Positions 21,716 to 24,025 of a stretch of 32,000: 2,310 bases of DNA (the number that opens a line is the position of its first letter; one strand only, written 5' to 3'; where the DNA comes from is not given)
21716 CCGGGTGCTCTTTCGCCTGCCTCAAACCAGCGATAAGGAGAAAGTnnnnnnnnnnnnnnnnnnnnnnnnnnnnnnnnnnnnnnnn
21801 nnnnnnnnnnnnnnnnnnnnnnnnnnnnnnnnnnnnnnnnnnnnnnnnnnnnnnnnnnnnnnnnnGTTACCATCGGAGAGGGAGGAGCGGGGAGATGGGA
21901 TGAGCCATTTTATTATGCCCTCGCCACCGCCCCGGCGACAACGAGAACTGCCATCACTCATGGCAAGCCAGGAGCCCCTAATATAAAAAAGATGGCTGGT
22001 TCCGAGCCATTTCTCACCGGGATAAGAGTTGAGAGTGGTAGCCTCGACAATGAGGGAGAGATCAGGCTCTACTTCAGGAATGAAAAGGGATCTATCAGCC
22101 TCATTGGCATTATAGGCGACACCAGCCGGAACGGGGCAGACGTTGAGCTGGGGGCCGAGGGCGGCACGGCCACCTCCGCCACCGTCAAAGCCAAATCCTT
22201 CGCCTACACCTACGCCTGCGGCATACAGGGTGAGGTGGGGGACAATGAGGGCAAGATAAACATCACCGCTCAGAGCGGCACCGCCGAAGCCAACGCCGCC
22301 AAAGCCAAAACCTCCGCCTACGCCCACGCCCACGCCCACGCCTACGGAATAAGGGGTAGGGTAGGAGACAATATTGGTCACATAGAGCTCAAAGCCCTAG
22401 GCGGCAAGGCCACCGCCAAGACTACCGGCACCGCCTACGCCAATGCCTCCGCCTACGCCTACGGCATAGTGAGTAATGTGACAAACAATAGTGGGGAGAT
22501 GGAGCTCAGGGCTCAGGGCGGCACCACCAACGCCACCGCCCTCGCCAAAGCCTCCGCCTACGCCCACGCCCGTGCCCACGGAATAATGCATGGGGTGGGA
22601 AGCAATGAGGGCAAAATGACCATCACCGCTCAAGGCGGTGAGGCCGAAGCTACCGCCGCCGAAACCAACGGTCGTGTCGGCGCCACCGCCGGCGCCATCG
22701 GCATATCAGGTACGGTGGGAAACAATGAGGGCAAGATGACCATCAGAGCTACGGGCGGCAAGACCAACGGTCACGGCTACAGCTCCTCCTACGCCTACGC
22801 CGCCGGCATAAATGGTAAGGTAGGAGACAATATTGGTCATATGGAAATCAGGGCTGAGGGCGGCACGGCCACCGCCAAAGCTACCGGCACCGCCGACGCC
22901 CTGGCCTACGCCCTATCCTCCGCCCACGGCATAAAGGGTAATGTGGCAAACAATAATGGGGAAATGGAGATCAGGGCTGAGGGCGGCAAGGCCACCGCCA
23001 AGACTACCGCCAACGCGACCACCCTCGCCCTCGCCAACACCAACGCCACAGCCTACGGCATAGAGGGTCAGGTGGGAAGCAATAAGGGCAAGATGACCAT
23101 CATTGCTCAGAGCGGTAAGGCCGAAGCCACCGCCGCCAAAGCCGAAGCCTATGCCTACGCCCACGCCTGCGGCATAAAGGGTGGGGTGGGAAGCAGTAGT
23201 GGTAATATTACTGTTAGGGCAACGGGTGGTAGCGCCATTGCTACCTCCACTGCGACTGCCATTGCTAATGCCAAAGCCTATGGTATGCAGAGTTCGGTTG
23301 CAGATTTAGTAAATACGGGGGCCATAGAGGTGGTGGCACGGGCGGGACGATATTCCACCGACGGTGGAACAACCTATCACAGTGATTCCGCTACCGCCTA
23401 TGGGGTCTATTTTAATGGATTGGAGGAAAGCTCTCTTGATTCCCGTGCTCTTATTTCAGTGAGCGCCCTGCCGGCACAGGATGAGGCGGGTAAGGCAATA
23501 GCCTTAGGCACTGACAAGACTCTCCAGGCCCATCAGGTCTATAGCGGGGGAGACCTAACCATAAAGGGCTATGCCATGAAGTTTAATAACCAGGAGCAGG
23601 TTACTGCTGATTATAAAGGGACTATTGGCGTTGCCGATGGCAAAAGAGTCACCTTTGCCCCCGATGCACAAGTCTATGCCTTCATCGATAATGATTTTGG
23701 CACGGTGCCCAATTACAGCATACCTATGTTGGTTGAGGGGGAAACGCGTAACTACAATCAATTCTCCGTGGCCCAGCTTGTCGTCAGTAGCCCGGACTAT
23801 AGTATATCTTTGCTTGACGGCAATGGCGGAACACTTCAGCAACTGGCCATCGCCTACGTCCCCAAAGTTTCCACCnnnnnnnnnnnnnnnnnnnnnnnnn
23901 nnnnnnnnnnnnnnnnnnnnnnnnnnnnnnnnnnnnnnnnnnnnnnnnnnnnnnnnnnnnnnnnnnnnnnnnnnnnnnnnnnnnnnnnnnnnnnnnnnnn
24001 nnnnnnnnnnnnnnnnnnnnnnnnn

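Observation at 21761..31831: Tandem triplet of autotransporters built from an unrecognised repeat present in about 12, 4 and 23 copies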

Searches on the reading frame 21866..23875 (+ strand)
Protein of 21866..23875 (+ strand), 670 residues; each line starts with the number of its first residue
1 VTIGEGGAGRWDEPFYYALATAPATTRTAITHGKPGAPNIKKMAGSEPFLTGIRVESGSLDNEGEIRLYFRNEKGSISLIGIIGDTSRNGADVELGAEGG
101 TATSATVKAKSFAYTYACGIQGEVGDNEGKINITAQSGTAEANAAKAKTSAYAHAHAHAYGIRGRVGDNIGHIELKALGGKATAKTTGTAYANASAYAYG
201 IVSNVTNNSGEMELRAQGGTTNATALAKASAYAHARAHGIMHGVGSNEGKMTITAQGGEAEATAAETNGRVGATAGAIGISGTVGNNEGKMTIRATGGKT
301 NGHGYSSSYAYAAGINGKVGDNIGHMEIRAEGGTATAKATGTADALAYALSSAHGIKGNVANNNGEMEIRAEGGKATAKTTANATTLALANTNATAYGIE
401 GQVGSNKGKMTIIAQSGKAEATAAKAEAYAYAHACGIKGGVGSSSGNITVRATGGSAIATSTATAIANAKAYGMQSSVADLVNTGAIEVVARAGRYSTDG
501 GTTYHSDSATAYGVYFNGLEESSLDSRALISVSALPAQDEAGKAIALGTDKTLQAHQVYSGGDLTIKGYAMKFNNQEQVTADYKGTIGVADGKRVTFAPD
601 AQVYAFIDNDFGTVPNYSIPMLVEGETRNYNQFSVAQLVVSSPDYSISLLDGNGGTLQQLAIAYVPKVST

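Call 45: predict_structure(alignment_id=A4)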
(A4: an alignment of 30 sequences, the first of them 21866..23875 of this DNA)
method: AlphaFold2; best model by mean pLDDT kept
length: 670 residues; sequences in the alignment: 30
mean_pLDDT: 88.1   pTM: 0.89
mean pLDDT of the five models: 88.1, 87.8, 86.9, 86.7, 86.6
residues with pLDDT >= 90: 467; 70-90: 121; 50-70: 31; < 50: 51
segments of 3 or more residues with pLDDT < 50: 1-48
pLDDT, mean of each block of 10 residues (from residue 1): 38 40 39 33 41 65 78 82 85 90 85 92 93 97 87 97 97 98 96 98 97 98 95 98 97 99 86 98 97 99 97 98 98 96 94 98 98 98 86 98 96 99 96 97 95 98 92 95 98 98 98 95 97 98 97 98 96 91 95 92 84 74 82 82 75 64 67
secondary structure, 60 per line:
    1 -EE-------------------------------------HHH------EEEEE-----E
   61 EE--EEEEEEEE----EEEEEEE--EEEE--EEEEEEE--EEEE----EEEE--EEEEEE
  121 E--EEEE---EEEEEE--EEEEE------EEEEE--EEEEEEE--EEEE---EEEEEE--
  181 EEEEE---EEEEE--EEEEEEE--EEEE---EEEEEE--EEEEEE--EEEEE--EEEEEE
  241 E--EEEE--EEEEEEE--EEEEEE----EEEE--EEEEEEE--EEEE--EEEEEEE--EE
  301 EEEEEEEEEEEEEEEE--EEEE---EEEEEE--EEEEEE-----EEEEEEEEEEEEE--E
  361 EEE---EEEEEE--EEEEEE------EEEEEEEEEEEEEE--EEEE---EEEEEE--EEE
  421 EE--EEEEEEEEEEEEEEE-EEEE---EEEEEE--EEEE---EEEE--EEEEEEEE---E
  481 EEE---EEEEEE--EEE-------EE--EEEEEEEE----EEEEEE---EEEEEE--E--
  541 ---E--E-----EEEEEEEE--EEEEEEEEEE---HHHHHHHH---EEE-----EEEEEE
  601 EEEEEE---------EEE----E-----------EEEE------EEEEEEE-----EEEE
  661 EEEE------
elements in order: E50-54 E60-62 E65-72 E77-83 E86-89 E92-98 E101-104 E109-112 E115-121 E124-127 E131-136 E139-143 E150-154 E157-163 E166-169 E173-178 E181-185 E189-193 E196-202 E205-208 E212-217 E220-225 E228-232 E235-241 E244-247 E250-256 E259-264 E269-272 E275-281 E284-287 E290-296 E299-316 E319-322 E326-331 E334-339 E345-357 E360-363 E367-372 E375-380 E387-400 E403-406 E410-415 E418-422 E425-439 E441-444 E448-453 E456-459 E463-466 E469-476 E480-483 E487-492 E495-497 E509-516 E521-526 E530-535 E553-560 E563-572 H576-583 E587-589 E595-606 E616-618 E635-638 E645-651 E657-664
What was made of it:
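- The predicted solenoid is regular (call 45).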

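Call 48: fold_search(model_id=the predicted structure, library=pdb)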
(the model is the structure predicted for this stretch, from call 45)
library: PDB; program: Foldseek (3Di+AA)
matches with E <= 10: 57; with E <= 0.001: 0
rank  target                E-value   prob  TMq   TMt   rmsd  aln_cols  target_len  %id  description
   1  2iou_G                2.1e-01  0.13  0.19  0.23  17.8       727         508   10  Major Tropism Determinant P1 (Mtd-P1) Variant Complexed with Bordetella brochiseptica Virulence Factor Pertactin extra (released 2007-10-23)
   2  7koh_B                3.7e-01  0.04  0.13  0.14  23.9       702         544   11  Crystal structure of antigen 43 from Escherichia coli EDL933 (released 2022-03-09)
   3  7koh_C                3.9e-01  0.02  0.10  0.11  24.0       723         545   11  Crystal structure of antigen 43 from Escherichia coli EDL933 (released 2022-03-09)
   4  6bea                  4.0e-01  0.08  0.18  0.24  17.3       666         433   10  Crystal structure of the autotransporter UpaB from E. coli strain CFT073 (released 2019-04-10)
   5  7dmk_A                6.9e-01  0.01  0.09  0.09  25.1       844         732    7  PL6 alginate lyase BcAlyPL6 (released 2021-10-06)
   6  3sze                  8.3e-01  0.02  0.14  0.11  21.5       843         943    9  Crystal structure of the passenger domain of the E. coli autotransporter EspP (released 2011-10-12)
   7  5gai_0                1.1e+00  0.02  0.10  0.10  20.4       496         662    7  Probabilistic Structural Models of Mature P22 Bacteriophage Portal, Hub, and Tailspike proteins (released 2016-02-17)
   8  8bwk_D                1.1e+00  0.01  0.08  0.08  25.9       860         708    6  Metagenomic derived PL6 alginate lyase (released 2023-12-20)
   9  4om9                  1.1e+00  0.02  0.15  0.12  20.9       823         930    9  X-Ray Crystal Structure of the passenger domain of Plasmid encoded toxin, an Autrotansporter Enterotoxin from enteroaggr (released 2014-03-12)
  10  7koh_D                1.6e+00  0.01  0.09  0.10  23.3       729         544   10  Crystal structure of antigen 43 from Escherichia coli EDL933 (released 2022-03-09)
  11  4p81_D                1.9e+00  0.06  0.06  0.17  15.2       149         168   10  Structure of ancestral PyrR protein (AncORANGEPyrR) (released 2014-12-17)
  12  4p81_B                2.1e+00  0.05  0.06  0.17  15.0       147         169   10  Structure of ancestral PyrR protein (AncORANGEPyrR) (released 2014-12-17)
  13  7o7a_B                2.4e+00  0.02  0.13  0.17  18.4       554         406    9  Structure of the PL6 family alginate lyase Pedsa0632 from Pseudopedobacter saltans (released 2021-07-28)
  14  2igb_A                2.5e+00  0.05  0.06  0.16  14.4       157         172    7  Crystal Structure of PyrR, The Regulator Of The Pyrimidine Biosynthetic Operon In Bacillus caldolyticus, UMP-bound for (released 2007-09-25)
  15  7koh_A                2.5e+00  0.01  0.13  0.15  23.1       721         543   11  Crystal structure of antigen 43 from Escherichia coli EDL933 (released 2022-03-09)
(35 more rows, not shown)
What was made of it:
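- Closest known: Classical type Va autotransporters with beta-helical passengers. Different: Foldseek E-values are 0.2-8 and TM 0.1-0.2 (call 48).
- The weak Foldseek neighbours are all beta-helices: pertactin, Ag43, UpaB, EspP, PL6 lyases and tailspikes (call 48).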

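Call 60: fold_search(model_id=the predicted structure, library=viral)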
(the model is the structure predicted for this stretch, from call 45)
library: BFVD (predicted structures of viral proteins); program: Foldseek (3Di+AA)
matches with E <= 10: 124; with E <= 0.001: 0
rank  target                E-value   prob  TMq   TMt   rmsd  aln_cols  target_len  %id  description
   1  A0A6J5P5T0            2.2e-02  0.08  0.12  0.12  28.0       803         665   11  Uncharacterized protein [uncultured Caudovirales phage]
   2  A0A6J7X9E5            2.4e-02  0.03  0.08  0.07  30.1      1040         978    8  Major tropism determinant N-terminal domain-containing protein [uncultured Caudovirales phage]
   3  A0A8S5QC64            1.4e-01  0.06  0.13  0.13  18.6       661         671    9  Tail spike protein [Siphoviridae sp. ctvdw32]
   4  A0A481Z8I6            3.9e-01  0.04  0.14  0.15  20.9       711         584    9  Collagen triple helix repeat protein [Pithovirus LCPAC201]
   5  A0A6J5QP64            4.5e-01  0.02  0.10  0.09  20.1       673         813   10  Pectate lyase superfamily protein [uncultured Caudovirales phage]
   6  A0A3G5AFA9            4.5e-01  0.02  0.10  0.09  20.6       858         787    8  Uncharacterized protein [Solivirus sp.]
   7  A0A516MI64            4.5e-01  0.01  0.07  0.07  22.8       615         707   10  (no name in the UniProt tables at hand)
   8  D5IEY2                5.0e-01  0.01  0.07  0.08  22.4       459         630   12  Uncharacterized protein [Sulfolobus turreted icosahedral virus 2]
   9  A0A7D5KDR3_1          6.6e-01  0.01  0.07  0.06  58.9       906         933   10  Uncharacterized protein [Synechococcus phage S-CAM7]
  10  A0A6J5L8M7            7.6e-01  0.01  0.06  0.06  33.6       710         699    9  Uncharacterized protein [uncultured Caudovirales phage]
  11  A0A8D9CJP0            8.8e-01  0.02  0.09  0.10  20.8       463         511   10  Caspase 9 inhibitor [Ectromelia virus]
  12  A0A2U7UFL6            9.7e-01  0.03  0.17  0.17  19.0       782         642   10  Beta helix incomplete domain containing protein [Pandoravirus macleodensis]
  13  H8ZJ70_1              1.0e+00  0.03  0.09  0.07  18.7       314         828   10  (no name in the UniProt tables at hand)
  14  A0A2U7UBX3            1.0e+00  0.01  0.06  0.06  35.5       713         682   10  LpxD incomplete domain containing protein [Pandoravirus neocaledonia]
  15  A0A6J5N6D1            1.0e+00  0.00  0.07  0.05  42.7      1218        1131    8  Concanavalin A-like lectin/glucanases superfamily [uncultured Caudovirales phage]
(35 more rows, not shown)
